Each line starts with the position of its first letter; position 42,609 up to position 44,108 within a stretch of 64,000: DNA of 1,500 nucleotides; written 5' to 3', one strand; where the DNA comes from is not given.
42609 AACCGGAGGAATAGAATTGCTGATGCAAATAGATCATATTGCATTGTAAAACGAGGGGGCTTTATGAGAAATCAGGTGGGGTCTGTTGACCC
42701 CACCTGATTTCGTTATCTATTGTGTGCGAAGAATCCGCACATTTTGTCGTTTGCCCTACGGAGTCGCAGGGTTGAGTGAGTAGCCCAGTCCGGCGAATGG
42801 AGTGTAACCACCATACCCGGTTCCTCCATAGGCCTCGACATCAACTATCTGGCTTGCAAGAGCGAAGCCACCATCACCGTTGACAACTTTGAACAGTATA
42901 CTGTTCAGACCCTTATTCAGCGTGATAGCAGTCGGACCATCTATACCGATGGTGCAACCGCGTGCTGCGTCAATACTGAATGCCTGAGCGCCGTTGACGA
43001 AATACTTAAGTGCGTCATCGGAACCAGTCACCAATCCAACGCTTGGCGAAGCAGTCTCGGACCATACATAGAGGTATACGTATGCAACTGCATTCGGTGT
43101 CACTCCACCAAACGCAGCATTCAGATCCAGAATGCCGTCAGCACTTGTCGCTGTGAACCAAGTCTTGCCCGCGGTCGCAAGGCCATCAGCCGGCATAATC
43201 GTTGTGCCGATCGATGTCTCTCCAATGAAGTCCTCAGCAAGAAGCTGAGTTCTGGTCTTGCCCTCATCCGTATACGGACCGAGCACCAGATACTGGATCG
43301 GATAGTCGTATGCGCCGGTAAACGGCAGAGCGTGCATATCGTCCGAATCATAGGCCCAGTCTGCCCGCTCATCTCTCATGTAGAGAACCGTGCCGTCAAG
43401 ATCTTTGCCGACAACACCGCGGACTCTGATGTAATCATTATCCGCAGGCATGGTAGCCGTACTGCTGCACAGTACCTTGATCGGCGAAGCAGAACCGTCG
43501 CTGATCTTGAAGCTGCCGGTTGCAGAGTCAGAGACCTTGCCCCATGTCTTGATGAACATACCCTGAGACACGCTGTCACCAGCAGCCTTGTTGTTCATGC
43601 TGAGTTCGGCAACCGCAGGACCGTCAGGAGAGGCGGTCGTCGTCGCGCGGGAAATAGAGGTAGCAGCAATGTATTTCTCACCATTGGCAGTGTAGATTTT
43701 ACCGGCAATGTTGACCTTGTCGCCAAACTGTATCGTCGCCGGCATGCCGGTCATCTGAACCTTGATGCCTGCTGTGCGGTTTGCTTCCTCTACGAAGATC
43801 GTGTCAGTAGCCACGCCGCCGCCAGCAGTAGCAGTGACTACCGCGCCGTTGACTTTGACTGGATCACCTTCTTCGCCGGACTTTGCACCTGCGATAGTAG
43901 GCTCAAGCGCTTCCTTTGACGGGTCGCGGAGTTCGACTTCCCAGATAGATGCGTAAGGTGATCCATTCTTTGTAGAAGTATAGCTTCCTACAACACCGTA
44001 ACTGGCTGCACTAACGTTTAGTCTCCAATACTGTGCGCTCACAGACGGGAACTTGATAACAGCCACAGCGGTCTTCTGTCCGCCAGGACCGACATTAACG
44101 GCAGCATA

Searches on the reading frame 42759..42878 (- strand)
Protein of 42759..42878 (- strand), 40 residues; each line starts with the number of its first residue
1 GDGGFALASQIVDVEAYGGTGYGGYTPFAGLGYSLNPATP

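Call 55: find_homologous_proteins(query=A8, max_evalue=10)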
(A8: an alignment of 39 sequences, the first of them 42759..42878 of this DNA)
Query A8 (39 sequences) (40 aa, profile of the alignment): 2 proteins with E <= 10 among 1867 candidates.
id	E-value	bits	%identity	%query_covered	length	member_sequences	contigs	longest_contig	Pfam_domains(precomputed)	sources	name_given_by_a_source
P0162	1.6e-12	65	44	90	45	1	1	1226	-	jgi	jgi:hypothetical protein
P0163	6.5e-7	47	64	93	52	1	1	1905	-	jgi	jgi:hypothetical protein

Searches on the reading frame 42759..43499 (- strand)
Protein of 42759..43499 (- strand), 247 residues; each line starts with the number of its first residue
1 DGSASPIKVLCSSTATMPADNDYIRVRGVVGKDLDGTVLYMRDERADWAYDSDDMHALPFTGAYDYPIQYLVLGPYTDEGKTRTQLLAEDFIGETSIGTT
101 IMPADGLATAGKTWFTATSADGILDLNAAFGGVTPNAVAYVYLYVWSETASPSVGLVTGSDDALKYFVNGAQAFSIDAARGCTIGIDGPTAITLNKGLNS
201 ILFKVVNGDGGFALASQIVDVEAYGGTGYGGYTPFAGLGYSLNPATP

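Call 12: find_homologous_proteins(query=window:42759-43499:-, max_evalue=0.001)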
Query window:42759-43499:- (247 aa): 1 proteins with E <= 0.001 among 1493 candidates.
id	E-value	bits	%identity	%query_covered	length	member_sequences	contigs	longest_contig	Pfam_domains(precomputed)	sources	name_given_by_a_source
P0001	3.4e-39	153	41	98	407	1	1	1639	-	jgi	jgi:hypothetical protein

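Call 15: find_encoding_contigs(protein=P0001, flank=5000)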
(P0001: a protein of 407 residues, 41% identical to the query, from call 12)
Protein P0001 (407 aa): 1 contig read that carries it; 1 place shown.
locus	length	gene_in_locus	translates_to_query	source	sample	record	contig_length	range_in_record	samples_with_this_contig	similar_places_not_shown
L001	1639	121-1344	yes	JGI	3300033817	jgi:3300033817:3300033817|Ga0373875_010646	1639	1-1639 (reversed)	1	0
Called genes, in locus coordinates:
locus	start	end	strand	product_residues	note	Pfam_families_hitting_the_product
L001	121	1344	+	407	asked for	-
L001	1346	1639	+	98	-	?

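Call 37: find_related_loci(query=A5, collection=genome_contigs, flank=6000)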
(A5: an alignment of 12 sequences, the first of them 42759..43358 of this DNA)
Query A5 (200 aa) in genome_contigs; peptide patterns used: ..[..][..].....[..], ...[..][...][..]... (x = any residue, [..] = any of these).
47 stretches matched a pattern; 8 encode a relative of the query (tblastn E <= 1e-3); 8 distinct loci.
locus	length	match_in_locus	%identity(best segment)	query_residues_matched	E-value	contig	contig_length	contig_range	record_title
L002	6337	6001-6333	52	6-118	1e-30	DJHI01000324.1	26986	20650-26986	MAG TPA_asm: Armatimonadetes bacterium UBA5829 UBA5829_contig_5503, whole genome shotgun sequence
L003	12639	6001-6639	37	3-197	8e-34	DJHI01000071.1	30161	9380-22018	MAG TPA_asm: Armatimonadetes bacterium UBA5829 UBA5829_contig_2211, whole genome shotgun sequence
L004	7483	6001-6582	38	1-196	1e-30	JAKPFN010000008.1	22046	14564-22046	MAG: Armatimonadota bacterium isolate JPMR_metabat.12_sub k141_805745, whole genome shotgun sequence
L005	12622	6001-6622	39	9-197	3e-27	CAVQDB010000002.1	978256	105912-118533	MAG: uncultured Armatimonadetes bacterium isolate MFD02416.bin.3.344 genome assembly, contig: contig_36192, whole genome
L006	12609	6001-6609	33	1-195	3e-24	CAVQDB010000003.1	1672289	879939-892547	MAG: uncultured Armatimonadetes bacterium isolate MFD02416.bin.3.344 genome assembly, contig: contig_52848, whole genome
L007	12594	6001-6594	33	19-186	2e-16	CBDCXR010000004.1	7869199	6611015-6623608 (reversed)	MAG: Planctomycetota bacterium isolate 4b603351-8a71-4708-9f49-a82285727c68 genome assembly, contig: contig_4, whole gen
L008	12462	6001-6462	29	19-158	9e-13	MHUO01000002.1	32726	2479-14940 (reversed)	MAG: Candidatus Wildermuthbacteria bacterium RIFOXYD1_FULL_50_12 rifoxyd1_full_scaffold_1263, whole genome shotgun seque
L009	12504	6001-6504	24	20-175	2e-4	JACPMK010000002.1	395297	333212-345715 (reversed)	MAG: Candidatus Wildermuthbacteria bacterium isolate NC_groundwater_547_Ag_S-0.1um_45_20 S35_SO-1_scaffold_531043, whole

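Call 42: predict_structure(alignment_id=A4)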
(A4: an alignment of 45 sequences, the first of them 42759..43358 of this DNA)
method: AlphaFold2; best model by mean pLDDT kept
length: 200 residues; sequences in the alignment: 45
mean_pLDDT: 92.0   pTM: 0.90
mean pLDDT of the five models: 92.0, 91.8, 91.4, 90.7, 90.7
residues with pLDDT >= 90: 162; 70-90: 27; 50-70: 9; < 50: 2
segments of 3 or more residues with pLDDT < 50: none
pLDDT, mean of each block of 10 residues (from residue 1): 61 85 97 96 95 92 97 96 94 96 93 97 97 96 95 97 95 92 93 76
secondary structure, 60 per line:
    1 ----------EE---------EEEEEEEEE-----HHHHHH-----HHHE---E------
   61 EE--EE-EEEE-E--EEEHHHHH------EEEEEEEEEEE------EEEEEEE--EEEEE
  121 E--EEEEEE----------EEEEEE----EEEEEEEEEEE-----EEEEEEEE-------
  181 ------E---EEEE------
elements in order: E22-30 H36-41 E68-71 E76-78 H79-83 E90-100 E107-113 E116-121 E124-129 E140-145 E150-160 E166-173 E191-194

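Call 47: fold_search(model_id=the predicted structure, library=pdb)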
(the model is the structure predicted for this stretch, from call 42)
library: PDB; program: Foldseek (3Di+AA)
matches with E <= 10: 1435; with E <= 0.001: 20
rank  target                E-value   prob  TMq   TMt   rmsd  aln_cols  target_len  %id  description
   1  6x7z                  6.6e-05  1.00  0.44  0.48   9.2       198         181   13  Inositol-bound structure of Marinomonas primoryensis PA14 carbohydrate-binding domain (released 2021-06-02)
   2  6x8a_A                7.3e-05  1.00  0.41  0.43   9.7       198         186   13  Sucrose-bound structure of Marinomonas primoryensis PA14 carbohydrate-binding domain (released 2021-06-02)
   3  6x7x                  7.7e-05  1.00  0.39  0.41   8.8       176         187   12  mannose-bound structure of Marinomonas primoryensis PA14 carbohydrate-binding domain (released 2021-06-02)
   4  5j6y                  7.7e-05  1.00  0.43  0.45  10.7       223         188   12  Crystal structure of PA14 domain of MpAFP Antifreeze protein (released 2017-06-07)
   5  4gq7                  7.7e-05  1.00  0.40  0.38   9.9       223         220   13  Crystal structure of Lg-Flo1p (released 2013-01-16)
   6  6x7j                  8.2e-05  1.00  0.44  0.47   9.9       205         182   13  fucose-bound structure of Marinomonas primoryensis PA14 carbohydrate-binding domain (released 2021-06-02)
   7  6xa5_A                8.2e-05  1.00  0.42  0.44  10.7       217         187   12  Trehalose-bound structure of Marinomonas primoryensis PA14 carbohydrate-binding domain (released 2021-06-02)
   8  6xac                  8.6e-05  1.00  0.44  0.47   9.1       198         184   13  Galactose-bound structure of Marinomonas primoryensis PA14 carbohydrate-binding domain (released 2021-06-02)
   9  6x8d                  9.7e-05  1.00  0.44  0.48   9.2       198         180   13  Arabinose-bound structure of Marinomonas primoryensis PA14 carbohydrate-binding domain (released 2021-06-02)
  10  4lhn                  2.2e-04  1.00  0.43  0.35  12.7       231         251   14  Structure of the N-terminal domain of the Flo1 adhesin (N-Flo1p) from the yeast Saccharomyces cerevisiae, in complex wit (released 2014-09-24)
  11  4lhk_A                2.9e-04  1.00  0.40  0.38  10.0       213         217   16  Structure of the N-terminal domain of the Lg-Flo1 adhesin (N-Lg-Flo1p) from the yeast Saccharomyces pastorianus, in co (released 2014-09-24)
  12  4lhl                  3.5e-04  1.00  0.42  0.35  13.3       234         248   14  Structure of the N-terminal domain of the Flo1 adhesin (N-Flo1p) from the yeast Saccharomyces cerevisiae (released 2014-09-24)
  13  4afa_A                3.6e-04  0.99  0.39  0.35  11.0       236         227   13  Crystal Structure of subtype-switched Epithelial Adhesin 1 to 2 A domain (Epa1to2A) from Candida glabrata in complex w (released 2012-10-17)
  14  3tey                  5.1e-04  1.00  0.36  0.12   7.5       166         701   12  Crystal Structure of Anthrax Protective Antigen (Membrane Insertion Loop Deleted) Mutant S337C N664C to 2.06-A resolutio (released 2011-10-26)
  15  4af9_A                5.1e-04  0.99  0.39  0.36  11.5       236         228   12  Crystal Structure of Epithelial Adhesin 1 A domain (Epa1A) from Candida glabrata in complex with Galb1-3Glc (released 2012-10-17)
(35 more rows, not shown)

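Call 48: search_solved_structures(query=A4, max_evalue=10, show_alignments=4)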
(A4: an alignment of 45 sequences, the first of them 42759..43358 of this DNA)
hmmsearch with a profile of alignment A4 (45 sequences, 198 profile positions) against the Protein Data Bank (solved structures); distinct sequences matched with E-value up to 10: 10.
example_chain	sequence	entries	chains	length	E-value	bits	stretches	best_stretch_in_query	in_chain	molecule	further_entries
2vzt_A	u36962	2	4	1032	0.0021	20.9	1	116-164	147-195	EXO-BETA-D-GLUCOSAMINIDASE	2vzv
2vzs_A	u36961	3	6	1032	0.0021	20.9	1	116-164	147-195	EXO-BETA-D-GLUCOSAMINIDASE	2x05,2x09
2vzo_A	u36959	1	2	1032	0.0021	20.9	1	116-164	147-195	EXO-BETA-D-GLUCOSAMINIDASE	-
2vzu_A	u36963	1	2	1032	0.0021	20.8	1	116-164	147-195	EXO-BETA-D-GLUCOSAMINIDASE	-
7kmm_A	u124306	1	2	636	0.029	17.1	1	101-174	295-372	Sialic acid-specific 9-O-acetylesterase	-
6t0q_A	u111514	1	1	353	0.054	16.2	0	105-131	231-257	Lectin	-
6t1d_A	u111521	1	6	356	0.055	16.2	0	105-131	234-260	Lectin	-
6kbj_A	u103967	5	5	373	0.062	16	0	105-131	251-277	Lectin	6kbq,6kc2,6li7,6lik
6qe7_A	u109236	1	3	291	0.17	14.6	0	105-149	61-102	Anti-sigma-I factor RsgI3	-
4ob1_A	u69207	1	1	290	0.35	13.6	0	40-75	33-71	Cobalt-containing nitrile hydratase subunit alpha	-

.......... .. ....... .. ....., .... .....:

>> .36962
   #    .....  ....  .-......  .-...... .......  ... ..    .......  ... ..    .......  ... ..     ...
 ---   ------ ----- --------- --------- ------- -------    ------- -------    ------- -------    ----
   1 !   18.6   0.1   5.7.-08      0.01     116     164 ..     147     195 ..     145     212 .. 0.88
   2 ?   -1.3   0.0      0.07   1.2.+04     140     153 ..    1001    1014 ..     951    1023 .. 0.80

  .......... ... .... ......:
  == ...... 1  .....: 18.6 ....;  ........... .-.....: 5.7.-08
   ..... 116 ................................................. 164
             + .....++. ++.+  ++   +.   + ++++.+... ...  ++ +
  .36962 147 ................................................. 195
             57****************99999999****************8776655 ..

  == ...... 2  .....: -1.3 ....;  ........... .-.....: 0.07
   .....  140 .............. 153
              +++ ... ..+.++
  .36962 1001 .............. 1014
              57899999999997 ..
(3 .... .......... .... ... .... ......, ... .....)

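Call 61: search_protein_families(library=pfam, proteins=[window:42759-43358:-], max_evalue=10)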
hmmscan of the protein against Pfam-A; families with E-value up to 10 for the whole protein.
window:42759-43358:- (200 aa): 0 families

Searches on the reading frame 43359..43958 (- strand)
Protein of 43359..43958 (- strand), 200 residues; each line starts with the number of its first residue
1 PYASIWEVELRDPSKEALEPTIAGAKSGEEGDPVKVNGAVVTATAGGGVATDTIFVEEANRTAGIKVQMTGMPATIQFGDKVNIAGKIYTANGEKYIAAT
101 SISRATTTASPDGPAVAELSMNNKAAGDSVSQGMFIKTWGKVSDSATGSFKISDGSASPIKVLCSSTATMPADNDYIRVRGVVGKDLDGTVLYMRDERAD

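Call 61: search_protein_families(library=pfam, proteins=[window:43359-43958:-], max_evalue=10)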
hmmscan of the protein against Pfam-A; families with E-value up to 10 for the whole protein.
window:43359-43958:- (200 aa): 1 family
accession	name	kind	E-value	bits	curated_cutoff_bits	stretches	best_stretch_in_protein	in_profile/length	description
PF18942.5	DUF5689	-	0.022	15.1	28.6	1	30-87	22-78/217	Family of unknown function (DUF5689)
